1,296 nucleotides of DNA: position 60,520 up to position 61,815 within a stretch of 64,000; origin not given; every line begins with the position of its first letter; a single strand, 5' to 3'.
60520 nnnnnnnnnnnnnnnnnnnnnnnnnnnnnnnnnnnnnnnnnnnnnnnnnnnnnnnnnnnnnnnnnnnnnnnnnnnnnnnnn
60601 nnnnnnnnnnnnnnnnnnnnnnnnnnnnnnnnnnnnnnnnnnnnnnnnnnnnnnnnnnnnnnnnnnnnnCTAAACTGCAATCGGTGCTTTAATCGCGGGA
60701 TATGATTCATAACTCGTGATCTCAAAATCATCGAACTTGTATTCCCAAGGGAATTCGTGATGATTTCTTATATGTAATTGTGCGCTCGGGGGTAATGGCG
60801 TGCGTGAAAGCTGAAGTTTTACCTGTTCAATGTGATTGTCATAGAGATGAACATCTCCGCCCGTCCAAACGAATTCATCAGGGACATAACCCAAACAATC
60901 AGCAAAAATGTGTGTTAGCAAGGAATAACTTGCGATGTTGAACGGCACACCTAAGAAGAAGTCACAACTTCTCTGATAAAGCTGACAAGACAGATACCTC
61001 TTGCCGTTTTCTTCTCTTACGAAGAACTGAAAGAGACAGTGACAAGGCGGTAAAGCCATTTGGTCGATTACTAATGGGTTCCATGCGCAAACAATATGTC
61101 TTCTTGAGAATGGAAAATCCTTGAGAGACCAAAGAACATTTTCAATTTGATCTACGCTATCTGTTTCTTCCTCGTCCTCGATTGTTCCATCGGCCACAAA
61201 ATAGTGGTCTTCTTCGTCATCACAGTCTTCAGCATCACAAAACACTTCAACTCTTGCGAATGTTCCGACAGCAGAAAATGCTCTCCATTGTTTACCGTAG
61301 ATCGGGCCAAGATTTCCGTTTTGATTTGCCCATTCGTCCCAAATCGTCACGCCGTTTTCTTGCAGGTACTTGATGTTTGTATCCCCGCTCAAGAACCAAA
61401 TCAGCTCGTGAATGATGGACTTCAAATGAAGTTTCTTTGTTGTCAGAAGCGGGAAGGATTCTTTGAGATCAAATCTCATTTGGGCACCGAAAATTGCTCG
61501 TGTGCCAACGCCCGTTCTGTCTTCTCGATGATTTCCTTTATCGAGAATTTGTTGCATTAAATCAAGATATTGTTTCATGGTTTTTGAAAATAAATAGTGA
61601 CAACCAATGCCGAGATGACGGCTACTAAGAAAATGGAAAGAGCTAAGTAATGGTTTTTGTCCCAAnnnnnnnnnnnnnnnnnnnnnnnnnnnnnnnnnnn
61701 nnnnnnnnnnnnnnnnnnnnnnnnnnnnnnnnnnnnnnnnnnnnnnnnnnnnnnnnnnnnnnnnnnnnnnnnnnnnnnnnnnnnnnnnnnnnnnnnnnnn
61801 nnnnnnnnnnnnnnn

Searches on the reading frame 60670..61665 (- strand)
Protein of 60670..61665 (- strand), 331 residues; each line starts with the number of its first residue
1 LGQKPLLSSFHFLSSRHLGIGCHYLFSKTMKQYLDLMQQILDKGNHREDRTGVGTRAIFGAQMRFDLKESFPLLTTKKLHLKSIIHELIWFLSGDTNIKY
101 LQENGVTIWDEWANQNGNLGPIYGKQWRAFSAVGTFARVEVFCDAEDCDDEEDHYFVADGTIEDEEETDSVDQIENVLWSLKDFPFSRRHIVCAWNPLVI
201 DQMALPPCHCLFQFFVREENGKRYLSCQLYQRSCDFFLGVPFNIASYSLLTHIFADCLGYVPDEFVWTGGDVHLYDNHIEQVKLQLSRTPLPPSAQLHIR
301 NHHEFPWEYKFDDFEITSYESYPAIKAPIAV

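Call 25: search_protein_families(library=pfam, max_evalue=0.001, proteins=[window:60670-61665:-])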
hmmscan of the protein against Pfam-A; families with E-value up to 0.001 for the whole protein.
window:60670-61665:- (331 aa): 1 family
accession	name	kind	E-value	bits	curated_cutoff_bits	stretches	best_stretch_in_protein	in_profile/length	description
PF00303.24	Thymidylat_synt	-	9.2e-111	369.7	24.3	1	31-331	1-266/266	Thymidylate synthase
